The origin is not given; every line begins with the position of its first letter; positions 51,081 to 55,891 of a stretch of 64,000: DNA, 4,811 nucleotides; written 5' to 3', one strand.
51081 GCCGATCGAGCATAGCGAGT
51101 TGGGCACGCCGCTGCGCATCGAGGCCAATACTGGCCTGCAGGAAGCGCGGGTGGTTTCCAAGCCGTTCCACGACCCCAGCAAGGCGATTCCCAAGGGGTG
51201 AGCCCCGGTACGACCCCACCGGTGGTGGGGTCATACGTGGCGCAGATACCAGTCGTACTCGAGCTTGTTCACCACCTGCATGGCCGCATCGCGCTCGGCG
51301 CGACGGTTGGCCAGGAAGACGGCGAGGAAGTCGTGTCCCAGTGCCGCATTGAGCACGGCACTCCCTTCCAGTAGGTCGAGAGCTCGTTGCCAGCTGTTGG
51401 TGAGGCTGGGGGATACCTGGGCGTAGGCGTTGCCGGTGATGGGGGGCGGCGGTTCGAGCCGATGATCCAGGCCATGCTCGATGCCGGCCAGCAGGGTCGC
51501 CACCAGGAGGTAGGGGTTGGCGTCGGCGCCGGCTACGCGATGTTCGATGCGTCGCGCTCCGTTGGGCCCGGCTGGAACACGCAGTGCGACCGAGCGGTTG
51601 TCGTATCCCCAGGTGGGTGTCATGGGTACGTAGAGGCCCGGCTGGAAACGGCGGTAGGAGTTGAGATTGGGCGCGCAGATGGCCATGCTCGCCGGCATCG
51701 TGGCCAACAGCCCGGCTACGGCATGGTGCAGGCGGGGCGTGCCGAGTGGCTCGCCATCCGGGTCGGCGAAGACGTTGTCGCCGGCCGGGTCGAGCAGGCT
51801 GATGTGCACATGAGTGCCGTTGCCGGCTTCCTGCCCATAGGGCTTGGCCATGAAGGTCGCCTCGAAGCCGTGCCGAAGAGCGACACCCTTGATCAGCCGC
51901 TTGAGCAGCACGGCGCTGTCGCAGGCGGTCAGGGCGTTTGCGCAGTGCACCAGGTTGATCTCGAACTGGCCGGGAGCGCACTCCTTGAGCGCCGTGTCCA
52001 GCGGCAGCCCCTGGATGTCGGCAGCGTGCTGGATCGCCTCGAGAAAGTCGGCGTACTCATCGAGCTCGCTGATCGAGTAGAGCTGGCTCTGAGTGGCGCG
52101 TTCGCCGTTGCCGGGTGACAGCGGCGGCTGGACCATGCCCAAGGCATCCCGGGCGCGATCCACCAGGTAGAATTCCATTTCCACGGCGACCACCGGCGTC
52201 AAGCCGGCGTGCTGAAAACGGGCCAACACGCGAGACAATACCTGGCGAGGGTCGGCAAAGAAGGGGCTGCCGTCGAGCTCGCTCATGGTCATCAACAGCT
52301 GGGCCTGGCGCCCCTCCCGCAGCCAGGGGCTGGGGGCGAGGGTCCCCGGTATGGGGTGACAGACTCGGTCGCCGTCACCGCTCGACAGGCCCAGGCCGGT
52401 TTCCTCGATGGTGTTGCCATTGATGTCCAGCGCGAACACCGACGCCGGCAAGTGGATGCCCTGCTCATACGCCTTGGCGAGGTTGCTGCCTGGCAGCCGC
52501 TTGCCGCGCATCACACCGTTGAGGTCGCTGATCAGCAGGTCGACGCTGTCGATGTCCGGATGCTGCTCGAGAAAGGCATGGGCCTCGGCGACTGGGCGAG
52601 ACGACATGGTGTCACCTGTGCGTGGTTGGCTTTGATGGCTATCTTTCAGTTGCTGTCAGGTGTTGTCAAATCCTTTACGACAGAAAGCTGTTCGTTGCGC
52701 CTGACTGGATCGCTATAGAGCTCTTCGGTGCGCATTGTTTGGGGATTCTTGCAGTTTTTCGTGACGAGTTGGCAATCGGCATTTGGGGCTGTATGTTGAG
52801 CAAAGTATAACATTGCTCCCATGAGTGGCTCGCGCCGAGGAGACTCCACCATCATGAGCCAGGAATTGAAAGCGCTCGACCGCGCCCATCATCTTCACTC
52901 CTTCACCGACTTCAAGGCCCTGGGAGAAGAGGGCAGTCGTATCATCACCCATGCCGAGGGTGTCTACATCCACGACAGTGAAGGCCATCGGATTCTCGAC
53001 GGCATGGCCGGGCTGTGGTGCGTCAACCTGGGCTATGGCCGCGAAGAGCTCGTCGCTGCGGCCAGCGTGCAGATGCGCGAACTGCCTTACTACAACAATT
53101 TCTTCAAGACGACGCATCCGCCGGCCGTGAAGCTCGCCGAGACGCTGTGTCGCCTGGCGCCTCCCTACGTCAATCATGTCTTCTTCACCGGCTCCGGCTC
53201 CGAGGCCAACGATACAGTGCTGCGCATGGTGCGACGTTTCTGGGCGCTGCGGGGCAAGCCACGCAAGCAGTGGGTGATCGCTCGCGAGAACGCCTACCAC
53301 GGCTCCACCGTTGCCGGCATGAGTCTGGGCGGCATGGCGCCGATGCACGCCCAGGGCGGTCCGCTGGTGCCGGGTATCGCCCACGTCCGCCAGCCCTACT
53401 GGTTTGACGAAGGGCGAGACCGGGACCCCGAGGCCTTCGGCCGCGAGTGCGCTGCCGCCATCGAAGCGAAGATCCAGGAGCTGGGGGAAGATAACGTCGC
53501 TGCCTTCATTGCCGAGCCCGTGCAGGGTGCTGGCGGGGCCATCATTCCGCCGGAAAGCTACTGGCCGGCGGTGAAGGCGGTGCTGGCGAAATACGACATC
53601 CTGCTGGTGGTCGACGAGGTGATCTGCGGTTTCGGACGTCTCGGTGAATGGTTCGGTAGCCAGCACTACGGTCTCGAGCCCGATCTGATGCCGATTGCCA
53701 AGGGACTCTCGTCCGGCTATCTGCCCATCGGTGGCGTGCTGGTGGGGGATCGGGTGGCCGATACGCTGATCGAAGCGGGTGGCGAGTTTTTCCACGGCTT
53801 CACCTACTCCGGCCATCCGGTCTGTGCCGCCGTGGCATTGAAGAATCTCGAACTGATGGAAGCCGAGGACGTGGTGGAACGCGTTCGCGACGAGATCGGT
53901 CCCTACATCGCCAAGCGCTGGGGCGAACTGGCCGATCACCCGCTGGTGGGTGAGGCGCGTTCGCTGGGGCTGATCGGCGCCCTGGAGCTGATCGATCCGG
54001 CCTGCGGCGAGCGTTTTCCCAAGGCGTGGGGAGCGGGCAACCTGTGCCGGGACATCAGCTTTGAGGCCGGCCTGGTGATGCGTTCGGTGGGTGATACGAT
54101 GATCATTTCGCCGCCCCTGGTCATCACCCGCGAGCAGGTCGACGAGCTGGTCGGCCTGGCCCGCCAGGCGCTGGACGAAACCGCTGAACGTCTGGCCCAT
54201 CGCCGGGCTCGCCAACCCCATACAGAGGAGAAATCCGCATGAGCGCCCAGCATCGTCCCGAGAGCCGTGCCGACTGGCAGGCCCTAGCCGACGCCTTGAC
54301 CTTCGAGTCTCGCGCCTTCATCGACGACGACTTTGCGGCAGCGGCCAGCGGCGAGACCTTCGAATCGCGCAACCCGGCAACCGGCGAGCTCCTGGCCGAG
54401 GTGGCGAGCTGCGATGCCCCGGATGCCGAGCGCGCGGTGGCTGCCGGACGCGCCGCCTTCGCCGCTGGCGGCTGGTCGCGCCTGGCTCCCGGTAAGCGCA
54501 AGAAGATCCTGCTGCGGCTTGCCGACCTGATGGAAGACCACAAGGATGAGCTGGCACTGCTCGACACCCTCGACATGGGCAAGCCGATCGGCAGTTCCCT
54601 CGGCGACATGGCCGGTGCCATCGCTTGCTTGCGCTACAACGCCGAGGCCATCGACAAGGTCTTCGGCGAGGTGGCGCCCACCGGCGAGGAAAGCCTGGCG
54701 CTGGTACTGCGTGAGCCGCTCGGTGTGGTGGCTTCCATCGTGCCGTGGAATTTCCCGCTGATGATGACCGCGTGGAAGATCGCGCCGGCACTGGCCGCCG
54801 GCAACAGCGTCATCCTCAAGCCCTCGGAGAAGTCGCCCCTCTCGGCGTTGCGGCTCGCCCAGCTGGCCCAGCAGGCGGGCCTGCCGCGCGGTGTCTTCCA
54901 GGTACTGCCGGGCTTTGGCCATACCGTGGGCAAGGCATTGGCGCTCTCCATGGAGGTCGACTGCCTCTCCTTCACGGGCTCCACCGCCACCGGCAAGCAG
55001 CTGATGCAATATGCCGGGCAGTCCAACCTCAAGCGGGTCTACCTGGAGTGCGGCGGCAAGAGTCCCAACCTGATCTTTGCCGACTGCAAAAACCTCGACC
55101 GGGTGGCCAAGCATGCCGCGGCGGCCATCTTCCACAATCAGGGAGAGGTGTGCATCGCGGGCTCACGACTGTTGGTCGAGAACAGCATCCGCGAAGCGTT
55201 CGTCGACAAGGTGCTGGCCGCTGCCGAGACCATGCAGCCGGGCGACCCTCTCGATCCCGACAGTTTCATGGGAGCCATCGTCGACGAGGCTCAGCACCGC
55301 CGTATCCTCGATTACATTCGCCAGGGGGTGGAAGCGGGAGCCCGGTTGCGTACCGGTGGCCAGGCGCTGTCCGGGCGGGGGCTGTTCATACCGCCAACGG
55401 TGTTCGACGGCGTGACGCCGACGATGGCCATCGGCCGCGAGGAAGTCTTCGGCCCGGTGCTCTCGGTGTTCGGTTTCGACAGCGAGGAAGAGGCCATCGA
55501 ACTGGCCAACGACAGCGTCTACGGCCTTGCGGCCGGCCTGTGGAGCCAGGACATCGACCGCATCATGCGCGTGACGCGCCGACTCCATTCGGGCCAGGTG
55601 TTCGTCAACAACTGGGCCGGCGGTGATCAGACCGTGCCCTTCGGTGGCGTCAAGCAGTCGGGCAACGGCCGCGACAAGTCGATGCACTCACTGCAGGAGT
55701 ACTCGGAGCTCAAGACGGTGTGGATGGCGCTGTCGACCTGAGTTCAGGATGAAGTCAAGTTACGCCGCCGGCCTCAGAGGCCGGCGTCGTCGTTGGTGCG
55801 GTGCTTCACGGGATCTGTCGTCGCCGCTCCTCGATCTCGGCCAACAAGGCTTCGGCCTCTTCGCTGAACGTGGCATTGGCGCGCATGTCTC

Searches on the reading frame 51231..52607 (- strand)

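Call 3: search_protein_families(library=pfam, proteins=[window:51231-52607:-])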
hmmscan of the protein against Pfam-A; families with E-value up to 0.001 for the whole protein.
window:51231-52607:- (458 aa): 1 family
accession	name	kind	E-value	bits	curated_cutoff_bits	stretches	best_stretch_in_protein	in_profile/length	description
PF00120.29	Gln-synt_C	-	2.9e-104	349.3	24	1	118-454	2-344/344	Glutamine synthetase, catalytic domain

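Call 4: search_protein_families(library=ncbifam, proteins=[window:51231-52607:-])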
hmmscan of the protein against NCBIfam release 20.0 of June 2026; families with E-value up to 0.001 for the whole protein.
window:51231-52607:- (458 aa): 5 families
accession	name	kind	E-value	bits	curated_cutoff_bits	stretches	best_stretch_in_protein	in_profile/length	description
NF045547.1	GGputSyn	equivalog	5.9e-70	236.2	650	1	16-446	11-434/438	gamma-glutamylputrescine synthetase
TIGR03105.1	gln_synth_III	equivalog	1e-60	205.5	469.6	1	27-455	18-434/435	type III glutamate--ammonia ligase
TIGR00653.1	GlnA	equivalog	3.7e-59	200.7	429.15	1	15-455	8-461/462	type I glutamate--ammonia ligase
NF007006.0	PRK09469.1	equivalog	1e-24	87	845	1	177-454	181-466/469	glutamate--ammonia ligase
NF041605.1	gln_syn_GlnII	equivalog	9.9e-07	28.2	500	1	79-270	50-231/333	glutamine synthetase GlnII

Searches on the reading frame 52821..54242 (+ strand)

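Call 8: search_protein_families(library=pfam, proteins=[window:52821-54242:+], max_evalue=0.00001)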
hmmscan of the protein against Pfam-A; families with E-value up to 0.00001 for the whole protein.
window:52821-54242:+ (473 aa): 1 family
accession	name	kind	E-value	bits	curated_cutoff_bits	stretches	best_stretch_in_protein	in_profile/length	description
PF00202.27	Aminotran_3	-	2.1e-84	284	30.5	1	40-450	11-402/403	Aminotransferase class-III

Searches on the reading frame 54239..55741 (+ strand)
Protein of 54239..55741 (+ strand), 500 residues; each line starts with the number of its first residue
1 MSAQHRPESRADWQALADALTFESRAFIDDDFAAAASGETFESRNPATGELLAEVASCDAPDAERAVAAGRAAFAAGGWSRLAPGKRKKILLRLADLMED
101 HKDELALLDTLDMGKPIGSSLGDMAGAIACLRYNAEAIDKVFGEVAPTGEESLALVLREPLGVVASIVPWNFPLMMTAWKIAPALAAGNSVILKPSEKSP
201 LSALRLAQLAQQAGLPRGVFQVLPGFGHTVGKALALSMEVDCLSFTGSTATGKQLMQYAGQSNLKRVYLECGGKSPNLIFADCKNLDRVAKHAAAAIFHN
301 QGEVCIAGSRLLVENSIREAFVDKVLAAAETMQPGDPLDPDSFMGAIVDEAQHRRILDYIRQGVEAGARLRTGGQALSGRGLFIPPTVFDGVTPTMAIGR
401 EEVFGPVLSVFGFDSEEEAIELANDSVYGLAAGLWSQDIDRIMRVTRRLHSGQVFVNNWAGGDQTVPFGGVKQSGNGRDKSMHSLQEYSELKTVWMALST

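Call 8: search_protein_families(library=pfam, proteins=[window:54239-55741:+], max_evalue=0.00001)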
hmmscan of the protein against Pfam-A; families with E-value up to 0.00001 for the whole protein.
window:54239-55741:+ (500 aa): 1 family
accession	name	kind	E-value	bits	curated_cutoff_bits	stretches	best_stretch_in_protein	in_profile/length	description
PF00171.27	Aldedh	-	1.2e-170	568.5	23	1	35-494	4-461/461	Aldehyde dehydrogenase family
